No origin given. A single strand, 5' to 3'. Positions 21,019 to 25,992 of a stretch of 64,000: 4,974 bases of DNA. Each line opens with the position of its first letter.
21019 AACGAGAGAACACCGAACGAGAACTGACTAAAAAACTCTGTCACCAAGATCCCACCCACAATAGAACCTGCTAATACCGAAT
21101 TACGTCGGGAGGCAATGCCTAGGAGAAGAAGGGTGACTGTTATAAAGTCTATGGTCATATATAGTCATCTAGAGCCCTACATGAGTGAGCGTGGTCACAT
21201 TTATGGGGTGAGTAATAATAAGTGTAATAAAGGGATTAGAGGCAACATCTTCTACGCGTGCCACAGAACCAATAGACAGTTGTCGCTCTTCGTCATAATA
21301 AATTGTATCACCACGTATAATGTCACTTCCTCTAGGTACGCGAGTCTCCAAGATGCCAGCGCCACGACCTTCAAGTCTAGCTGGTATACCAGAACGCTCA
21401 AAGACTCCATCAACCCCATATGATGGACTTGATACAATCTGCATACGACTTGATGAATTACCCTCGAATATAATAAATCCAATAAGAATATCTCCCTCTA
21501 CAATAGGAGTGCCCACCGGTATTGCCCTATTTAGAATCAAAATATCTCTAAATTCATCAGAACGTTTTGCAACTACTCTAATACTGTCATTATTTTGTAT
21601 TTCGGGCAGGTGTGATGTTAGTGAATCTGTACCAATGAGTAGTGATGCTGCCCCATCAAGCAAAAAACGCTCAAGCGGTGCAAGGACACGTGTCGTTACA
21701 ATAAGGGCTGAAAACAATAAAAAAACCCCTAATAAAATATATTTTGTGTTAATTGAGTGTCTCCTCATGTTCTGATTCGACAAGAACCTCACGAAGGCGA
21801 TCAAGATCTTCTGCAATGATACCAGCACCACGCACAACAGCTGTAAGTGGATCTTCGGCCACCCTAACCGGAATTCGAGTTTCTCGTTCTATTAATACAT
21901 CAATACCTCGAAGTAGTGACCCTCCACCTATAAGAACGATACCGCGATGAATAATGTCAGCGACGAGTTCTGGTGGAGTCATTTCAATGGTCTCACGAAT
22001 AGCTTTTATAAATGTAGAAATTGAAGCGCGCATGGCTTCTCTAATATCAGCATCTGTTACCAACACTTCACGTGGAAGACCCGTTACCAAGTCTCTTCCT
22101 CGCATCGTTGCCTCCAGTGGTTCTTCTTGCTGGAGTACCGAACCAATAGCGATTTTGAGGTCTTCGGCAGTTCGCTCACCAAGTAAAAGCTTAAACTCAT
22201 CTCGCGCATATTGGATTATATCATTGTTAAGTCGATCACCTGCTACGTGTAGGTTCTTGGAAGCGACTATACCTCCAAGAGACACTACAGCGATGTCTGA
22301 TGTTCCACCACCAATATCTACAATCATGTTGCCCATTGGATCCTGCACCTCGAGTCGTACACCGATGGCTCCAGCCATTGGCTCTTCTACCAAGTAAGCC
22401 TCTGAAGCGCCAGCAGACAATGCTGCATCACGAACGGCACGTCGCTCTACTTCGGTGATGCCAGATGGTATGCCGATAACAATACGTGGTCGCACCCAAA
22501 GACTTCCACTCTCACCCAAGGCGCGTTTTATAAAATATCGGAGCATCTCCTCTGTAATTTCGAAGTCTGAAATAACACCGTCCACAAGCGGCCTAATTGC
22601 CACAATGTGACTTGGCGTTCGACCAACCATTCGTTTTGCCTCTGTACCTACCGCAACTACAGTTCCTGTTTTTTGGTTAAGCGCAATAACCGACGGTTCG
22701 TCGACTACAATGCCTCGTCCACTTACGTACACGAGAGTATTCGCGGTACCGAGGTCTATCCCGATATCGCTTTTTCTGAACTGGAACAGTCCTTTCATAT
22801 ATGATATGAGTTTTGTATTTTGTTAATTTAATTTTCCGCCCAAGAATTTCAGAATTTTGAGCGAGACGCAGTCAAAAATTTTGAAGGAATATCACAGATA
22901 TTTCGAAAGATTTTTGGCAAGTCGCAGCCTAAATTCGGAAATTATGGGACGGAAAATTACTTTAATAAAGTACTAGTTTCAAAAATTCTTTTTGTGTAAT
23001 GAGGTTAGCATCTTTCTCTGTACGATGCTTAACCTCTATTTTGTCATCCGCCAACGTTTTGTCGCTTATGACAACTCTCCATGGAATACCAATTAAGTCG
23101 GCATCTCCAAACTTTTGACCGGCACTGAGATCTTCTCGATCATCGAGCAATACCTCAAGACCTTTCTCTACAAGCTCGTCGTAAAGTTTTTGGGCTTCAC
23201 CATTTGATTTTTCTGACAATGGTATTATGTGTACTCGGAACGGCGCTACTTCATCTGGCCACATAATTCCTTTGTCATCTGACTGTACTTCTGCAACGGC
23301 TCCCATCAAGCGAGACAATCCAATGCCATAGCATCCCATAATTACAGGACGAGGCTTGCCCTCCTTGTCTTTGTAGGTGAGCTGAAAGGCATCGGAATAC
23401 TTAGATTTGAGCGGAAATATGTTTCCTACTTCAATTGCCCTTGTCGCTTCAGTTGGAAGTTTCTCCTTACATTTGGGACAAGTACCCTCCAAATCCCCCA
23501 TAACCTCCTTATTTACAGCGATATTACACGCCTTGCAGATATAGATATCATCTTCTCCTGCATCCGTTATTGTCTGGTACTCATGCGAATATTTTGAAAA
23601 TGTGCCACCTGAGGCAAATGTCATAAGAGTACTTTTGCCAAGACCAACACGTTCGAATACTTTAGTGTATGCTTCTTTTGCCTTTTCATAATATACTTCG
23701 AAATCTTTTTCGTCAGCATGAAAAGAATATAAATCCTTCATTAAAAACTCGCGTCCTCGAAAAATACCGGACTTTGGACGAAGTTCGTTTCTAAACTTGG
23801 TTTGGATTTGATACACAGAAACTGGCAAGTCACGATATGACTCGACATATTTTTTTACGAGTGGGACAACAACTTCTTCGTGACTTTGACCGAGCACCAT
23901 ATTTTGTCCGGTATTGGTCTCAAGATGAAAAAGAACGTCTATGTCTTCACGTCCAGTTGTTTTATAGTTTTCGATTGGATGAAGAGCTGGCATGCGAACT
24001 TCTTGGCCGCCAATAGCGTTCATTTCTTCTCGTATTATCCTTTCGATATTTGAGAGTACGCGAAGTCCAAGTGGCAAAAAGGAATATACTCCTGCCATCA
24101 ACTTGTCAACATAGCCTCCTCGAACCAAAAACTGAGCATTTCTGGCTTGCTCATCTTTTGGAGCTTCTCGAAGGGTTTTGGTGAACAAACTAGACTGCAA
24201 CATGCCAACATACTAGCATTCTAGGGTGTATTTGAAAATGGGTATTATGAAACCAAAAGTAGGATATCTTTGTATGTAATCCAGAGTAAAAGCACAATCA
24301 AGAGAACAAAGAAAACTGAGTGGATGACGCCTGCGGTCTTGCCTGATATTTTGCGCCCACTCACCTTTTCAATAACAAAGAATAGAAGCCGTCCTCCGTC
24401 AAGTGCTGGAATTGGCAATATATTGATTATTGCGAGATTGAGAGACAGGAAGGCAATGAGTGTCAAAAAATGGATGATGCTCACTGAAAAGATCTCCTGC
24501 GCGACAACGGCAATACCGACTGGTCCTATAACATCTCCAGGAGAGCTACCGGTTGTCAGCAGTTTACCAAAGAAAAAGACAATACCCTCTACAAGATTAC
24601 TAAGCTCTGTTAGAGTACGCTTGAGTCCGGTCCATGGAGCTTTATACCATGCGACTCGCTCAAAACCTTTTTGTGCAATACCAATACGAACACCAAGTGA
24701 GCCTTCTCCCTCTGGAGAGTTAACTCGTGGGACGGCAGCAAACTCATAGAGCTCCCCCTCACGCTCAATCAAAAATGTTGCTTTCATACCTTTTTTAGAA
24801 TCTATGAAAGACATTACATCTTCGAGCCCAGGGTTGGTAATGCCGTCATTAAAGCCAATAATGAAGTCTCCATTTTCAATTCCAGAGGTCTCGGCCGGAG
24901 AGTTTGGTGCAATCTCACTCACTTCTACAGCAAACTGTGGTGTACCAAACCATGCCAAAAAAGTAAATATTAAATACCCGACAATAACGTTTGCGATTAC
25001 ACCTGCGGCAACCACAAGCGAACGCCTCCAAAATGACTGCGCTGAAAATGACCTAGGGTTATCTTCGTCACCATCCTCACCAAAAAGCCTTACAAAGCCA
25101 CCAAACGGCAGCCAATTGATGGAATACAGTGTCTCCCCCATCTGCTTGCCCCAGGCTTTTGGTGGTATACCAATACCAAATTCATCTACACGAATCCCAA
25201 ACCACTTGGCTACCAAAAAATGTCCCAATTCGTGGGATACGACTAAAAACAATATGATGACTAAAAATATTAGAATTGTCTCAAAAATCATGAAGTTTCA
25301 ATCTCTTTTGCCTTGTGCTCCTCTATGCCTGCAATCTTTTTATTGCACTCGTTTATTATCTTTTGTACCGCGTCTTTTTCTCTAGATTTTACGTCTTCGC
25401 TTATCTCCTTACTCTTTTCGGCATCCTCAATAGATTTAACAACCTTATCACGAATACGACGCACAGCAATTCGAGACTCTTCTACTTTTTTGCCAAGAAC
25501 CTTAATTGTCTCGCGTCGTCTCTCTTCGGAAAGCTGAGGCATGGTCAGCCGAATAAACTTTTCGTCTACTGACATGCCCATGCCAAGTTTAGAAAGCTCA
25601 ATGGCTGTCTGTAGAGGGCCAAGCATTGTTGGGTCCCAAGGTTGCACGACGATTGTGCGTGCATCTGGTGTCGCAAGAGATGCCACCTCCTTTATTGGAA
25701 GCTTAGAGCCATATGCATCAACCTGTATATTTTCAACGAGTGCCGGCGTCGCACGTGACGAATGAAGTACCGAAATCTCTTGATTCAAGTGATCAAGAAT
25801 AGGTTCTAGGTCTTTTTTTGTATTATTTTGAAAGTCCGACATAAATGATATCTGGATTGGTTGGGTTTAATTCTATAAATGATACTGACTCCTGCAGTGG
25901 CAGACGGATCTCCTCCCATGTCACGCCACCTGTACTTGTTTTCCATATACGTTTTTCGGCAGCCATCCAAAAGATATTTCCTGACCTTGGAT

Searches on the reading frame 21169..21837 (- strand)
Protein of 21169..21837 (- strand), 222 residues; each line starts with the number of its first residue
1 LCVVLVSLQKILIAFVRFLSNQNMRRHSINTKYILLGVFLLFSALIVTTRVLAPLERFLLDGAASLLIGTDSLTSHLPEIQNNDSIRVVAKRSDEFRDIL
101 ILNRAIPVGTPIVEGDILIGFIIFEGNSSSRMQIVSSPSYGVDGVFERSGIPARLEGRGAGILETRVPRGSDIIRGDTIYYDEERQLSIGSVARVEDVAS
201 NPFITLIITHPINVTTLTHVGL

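Call 80: search_protein_families(library=pfam, proteins=[window:21169-21837:-], max_evalue=0.0001)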
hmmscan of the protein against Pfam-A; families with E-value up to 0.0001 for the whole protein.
window:21169-21837:- (222 aa): 1 family
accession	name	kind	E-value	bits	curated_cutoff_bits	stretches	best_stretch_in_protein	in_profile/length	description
PF04085.20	MreC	-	6.5e-08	32.9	28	1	88-220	1-143/147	Rod shape-determining protein MreC, barrel core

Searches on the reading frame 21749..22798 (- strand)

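Call 81: search_protein_families(library=pfam, proteins=[window:21749-22798:-], max_evalue=0.0001)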
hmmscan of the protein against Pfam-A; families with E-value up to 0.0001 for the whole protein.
window:21749-22798:- (349 aa): 5 families
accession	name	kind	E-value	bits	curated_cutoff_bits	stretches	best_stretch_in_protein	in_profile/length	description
PF06723.19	MreB_Mbl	-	9.2e-135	449.1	27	1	10-335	2-325/327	MreB/Mbl protein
PF14450.12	FtsA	-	3.2e-12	47.4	31.8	1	159-316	2-112/127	Cell division protein FtsA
PF00012.26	HSP70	-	8.4e-12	44.5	20.6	1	106-329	136-372/599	Hsp70 protein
PF00022.25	Actin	-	1.2e-06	27.8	27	0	33-200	29-189/410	Actin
PF25216.1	Volactin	-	9.8e-05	22.4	35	0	252-328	239-320/321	Volactin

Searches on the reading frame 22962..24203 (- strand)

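Call 80: search_protein_families(library=pfam, proteins=[window:22962-24203:-], max_evalue=0.0001)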
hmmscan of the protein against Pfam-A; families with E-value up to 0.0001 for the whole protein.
window:22962-24203:- (413 aa): 2 families
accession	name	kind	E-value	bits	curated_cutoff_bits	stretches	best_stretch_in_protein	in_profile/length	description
PF00587.30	tRNA-synt_2b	-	5.8e-28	98.6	29.3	1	92-306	1-178/179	tRNA synthetase class II core domain (G, H, P, S and T)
PF03129.25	HGTP_anticodon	-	7.3e-19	68.2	21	1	324-411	2-91/94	Anticodon binding domain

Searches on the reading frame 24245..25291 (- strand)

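Call 80: search_protein_families(library=pfam, proteins=[window:24245-25291:-], max_evalue=0.0001)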
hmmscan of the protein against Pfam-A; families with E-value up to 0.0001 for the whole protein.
window:24245-25291:- (348 aa): 1 family
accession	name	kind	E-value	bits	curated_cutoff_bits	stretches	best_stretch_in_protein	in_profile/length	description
PF02163.28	Peptidase_M50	-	1.5e-55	188.4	27.2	1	9-334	2-221/221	Peptidase family M50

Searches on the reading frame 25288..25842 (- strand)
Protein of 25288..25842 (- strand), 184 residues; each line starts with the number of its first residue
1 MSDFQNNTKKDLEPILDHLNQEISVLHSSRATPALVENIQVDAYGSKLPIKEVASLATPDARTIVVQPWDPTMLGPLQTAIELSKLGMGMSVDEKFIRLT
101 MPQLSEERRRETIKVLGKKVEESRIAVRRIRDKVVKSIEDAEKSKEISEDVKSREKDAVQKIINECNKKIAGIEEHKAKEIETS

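Call 80: search_protein_families(library=pfam, proteins=[window:25288-25842:-], max_evalue=0.0001)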
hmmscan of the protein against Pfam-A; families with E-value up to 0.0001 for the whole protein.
window:25288-25842:- (184 aa): 1 family
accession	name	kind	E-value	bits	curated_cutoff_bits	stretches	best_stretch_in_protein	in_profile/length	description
PF01765.24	RRF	-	3.3e-46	157.6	29.7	1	20-181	2-163/164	Ribosome recycling factor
